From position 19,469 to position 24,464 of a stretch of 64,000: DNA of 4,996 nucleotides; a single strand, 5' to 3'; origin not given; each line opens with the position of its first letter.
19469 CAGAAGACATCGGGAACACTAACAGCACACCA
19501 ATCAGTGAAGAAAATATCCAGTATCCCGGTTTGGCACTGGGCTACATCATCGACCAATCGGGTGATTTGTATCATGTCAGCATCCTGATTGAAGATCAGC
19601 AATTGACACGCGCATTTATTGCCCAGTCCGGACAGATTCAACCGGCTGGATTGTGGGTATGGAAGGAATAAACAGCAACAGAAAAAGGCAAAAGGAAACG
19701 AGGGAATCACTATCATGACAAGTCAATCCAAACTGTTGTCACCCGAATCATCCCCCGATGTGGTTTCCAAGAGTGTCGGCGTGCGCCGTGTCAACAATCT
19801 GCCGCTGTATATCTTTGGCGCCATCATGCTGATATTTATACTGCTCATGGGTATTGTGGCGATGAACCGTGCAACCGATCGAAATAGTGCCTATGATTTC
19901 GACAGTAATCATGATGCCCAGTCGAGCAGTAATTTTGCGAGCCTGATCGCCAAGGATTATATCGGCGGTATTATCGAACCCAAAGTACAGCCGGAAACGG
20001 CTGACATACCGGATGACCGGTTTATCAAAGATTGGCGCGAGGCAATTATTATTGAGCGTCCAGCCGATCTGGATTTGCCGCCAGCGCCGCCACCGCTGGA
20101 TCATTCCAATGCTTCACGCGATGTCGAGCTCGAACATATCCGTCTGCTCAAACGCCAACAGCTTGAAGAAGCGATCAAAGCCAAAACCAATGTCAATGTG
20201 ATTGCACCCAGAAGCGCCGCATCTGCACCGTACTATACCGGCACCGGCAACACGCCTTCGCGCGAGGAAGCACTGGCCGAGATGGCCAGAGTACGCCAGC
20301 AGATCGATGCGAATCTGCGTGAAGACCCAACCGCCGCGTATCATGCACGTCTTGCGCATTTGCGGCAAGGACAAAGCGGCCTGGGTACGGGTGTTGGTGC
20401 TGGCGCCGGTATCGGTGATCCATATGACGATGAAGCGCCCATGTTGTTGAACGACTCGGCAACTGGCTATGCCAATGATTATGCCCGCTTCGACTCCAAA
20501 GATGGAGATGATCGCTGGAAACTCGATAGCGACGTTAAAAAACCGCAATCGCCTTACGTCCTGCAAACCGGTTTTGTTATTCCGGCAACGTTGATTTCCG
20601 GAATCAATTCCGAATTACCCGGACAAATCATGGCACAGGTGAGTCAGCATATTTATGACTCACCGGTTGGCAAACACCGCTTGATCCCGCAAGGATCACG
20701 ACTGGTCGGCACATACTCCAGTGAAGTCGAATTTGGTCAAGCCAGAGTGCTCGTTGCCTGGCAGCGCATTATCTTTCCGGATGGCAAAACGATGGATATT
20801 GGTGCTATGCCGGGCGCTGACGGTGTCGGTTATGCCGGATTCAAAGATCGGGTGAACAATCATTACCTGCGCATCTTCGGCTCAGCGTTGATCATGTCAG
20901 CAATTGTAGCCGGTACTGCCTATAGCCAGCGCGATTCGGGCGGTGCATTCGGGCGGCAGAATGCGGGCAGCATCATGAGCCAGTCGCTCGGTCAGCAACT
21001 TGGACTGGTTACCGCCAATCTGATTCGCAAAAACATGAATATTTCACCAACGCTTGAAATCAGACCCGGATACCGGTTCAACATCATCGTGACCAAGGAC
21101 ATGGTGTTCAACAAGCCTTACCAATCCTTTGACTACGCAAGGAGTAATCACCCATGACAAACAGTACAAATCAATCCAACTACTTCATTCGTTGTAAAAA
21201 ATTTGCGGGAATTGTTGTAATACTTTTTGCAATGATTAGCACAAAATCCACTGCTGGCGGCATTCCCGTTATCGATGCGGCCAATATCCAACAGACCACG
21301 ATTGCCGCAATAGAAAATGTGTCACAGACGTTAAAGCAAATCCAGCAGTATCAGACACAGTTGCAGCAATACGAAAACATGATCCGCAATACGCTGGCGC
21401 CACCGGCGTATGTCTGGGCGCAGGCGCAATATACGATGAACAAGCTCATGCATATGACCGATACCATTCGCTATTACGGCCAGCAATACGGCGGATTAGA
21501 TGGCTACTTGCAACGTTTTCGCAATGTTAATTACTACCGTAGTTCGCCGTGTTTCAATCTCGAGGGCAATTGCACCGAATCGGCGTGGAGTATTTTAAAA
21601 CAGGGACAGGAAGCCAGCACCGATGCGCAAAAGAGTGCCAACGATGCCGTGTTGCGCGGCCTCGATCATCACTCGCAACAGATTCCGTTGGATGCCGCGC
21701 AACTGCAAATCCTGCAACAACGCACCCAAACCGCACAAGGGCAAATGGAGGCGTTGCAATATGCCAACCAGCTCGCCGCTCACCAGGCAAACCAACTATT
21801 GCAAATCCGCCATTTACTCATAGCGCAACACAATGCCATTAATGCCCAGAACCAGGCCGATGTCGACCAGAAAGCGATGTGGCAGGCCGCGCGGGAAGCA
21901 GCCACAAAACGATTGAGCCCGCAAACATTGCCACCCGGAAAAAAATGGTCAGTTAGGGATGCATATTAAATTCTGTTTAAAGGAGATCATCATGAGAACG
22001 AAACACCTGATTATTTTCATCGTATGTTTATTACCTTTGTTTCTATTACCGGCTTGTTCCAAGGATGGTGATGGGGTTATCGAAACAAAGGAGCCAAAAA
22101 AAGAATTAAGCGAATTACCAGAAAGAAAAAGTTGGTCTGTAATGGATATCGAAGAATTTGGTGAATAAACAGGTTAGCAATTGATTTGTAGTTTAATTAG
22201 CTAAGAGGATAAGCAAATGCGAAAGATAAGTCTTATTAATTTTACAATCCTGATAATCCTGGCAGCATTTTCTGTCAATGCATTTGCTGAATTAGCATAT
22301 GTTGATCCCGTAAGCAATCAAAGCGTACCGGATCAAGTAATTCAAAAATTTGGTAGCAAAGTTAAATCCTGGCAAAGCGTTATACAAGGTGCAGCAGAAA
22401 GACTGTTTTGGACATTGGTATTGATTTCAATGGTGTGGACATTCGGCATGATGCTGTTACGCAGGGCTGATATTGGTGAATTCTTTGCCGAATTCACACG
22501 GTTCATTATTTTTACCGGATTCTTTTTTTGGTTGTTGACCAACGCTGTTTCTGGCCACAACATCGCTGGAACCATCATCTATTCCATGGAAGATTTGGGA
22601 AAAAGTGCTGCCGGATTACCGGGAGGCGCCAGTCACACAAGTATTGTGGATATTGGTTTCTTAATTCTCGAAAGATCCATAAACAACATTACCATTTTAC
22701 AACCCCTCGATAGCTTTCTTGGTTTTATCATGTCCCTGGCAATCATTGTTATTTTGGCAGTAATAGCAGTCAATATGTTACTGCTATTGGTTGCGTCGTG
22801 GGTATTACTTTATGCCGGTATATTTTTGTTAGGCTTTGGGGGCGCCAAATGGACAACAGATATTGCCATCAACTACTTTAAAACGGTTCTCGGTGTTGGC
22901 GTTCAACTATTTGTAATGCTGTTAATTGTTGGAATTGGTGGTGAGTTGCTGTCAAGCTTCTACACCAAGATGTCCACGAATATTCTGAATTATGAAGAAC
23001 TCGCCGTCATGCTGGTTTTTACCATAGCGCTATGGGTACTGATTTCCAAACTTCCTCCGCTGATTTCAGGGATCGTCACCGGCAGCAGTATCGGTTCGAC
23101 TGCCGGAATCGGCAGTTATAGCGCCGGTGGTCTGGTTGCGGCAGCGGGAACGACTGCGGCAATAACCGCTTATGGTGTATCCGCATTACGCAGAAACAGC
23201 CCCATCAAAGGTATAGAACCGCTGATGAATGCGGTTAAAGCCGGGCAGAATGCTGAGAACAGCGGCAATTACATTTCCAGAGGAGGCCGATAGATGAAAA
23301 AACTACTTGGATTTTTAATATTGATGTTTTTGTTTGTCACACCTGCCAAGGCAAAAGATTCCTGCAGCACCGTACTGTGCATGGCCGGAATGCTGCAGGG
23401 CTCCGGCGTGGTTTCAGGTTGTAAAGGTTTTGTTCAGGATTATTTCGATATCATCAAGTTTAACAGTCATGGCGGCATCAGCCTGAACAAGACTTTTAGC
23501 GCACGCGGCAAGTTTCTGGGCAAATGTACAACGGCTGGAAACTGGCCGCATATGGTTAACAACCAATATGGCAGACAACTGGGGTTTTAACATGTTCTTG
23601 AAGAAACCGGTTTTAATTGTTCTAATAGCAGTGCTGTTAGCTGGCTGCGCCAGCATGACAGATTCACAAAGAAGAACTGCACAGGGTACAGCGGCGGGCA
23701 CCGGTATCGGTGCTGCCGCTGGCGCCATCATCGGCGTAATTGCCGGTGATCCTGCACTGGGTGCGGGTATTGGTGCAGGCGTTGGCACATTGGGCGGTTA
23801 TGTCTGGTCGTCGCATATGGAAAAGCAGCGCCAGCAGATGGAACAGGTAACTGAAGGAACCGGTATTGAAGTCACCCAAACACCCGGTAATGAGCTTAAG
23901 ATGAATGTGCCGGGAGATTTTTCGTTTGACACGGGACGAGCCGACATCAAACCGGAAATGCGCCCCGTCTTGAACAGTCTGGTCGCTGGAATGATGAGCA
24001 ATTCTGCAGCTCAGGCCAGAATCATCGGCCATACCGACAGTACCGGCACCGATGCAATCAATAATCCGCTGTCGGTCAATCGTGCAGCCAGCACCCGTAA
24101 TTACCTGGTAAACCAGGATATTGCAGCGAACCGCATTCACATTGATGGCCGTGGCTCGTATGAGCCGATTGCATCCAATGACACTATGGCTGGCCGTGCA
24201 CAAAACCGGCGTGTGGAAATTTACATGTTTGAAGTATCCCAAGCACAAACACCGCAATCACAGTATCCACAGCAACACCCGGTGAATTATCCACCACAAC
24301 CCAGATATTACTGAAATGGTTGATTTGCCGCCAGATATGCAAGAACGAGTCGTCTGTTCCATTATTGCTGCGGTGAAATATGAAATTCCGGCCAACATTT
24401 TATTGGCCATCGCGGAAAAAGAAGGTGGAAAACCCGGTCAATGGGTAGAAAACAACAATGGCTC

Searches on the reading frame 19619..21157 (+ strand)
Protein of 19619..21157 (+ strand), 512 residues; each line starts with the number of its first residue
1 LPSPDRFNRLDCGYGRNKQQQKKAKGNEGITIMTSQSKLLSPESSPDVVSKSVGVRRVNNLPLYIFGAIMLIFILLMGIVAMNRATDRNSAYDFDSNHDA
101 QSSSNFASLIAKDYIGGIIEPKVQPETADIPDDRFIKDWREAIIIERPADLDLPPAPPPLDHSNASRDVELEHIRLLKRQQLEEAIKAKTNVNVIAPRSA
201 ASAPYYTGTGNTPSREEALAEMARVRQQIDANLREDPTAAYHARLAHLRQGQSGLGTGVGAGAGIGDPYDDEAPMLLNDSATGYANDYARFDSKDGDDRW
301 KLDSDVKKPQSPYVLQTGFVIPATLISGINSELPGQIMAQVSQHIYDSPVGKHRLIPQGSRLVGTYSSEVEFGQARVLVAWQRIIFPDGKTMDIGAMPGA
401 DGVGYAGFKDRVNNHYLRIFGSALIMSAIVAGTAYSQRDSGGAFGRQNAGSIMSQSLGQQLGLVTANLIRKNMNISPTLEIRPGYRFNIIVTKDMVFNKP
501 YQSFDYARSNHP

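Call 37: search_protein_families(library=pfam, proteins=[window:19619-21157:+], max_evalue=0.001)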
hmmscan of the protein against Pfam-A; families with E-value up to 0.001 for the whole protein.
window:19619-21157:+ (512 aa): 1 family
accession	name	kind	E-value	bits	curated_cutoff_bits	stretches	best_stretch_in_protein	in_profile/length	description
PF03743.19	TrbI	-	2.6e-61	207.2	35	1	314-497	1-188/188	Bacterial conjugation TrbI-like protein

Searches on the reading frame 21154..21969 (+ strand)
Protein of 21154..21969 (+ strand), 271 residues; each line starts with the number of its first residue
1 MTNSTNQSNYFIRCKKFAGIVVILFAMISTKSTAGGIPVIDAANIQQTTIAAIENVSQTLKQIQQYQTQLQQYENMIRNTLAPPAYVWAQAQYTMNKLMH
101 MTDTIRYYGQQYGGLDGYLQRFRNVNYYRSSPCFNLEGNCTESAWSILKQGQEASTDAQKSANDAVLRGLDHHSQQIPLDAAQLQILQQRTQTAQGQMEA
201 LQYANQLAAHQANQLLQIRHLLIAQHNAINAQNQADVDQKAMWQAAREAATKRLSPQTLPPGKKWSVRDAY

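Call 37: search_protein_families(library=pfam, proteins=[window:21154-21969:+], max_evalue=0.001)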
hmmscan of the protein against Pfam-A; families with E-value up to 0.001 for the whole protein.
window:21154-21969:+ (271 aa): 1 family
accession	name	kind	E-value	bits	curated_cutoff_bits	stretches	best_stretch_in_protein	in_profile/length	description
PF07996.16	T4SS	-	1.8e-05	25.7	24.7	1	36-235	1-195/197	Type IV secretion system proteins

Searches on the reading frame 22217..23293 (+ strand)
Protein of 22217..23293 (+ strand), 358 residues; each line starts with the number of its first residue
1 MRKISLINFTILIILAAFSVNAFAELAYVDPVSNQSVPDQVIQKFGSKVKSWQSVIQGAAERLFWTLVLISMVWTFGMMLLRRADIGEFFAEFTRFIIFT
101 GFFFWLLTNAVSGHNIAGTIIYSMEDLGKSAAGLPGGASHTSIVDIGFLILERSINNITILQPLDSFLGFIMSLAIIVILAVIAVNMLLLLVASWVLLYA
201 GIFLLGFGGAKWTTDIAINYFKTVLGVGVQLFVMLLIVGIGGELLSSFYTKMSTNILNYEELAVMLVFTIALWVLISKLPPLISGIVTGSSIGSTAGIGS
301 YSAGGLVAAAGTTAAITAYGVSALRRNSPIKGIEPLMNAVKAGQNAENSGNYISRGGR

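Call 58: search_protein_families(library=pfam, proteins=[window:22217-23293:+], max_evalue=0.00001)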
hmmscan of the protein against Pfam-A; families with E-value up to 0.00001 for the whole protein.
window:22217-23293:+ (358 aa): 1 family
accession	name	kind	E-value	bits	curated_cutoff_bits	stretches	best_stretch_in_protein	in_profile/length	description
PF04610.19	TrbL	-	3.6e-31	109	25.9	1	69-278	2-214/215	TrbL/VirB6 plasmid conjugal transfer protein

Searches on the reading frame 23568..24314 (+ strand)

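Call 76: search_protein_families(library=pfam, proteins=[window:23568-24314:+], max_evalue=0.0001)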
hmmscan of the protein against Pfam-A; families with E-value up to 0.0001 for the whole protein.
window:23568-24314:+ (248 aa): 4 families
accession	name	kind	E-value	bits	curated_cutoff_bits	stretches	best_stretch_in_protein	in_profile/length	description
PF00691.25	OmpA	-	4.1e-17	62.8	27.2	1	120-214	2-98/98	OmpA family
PF13488.11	Gly-zipper_Omp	-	1.6e-10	41.1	25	1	44-87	2-45/46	Glycine zipper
PF13441.11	Gly-zipper_YMGG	-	1.1e-07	31.8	28.9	1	37-81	3-43/45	YMGG-like Gly-zipper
PF13436.11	Gly-zipper_OmpA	-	1.6e-07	31.5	27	1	38-78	1-41/44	Glycine-zipper domain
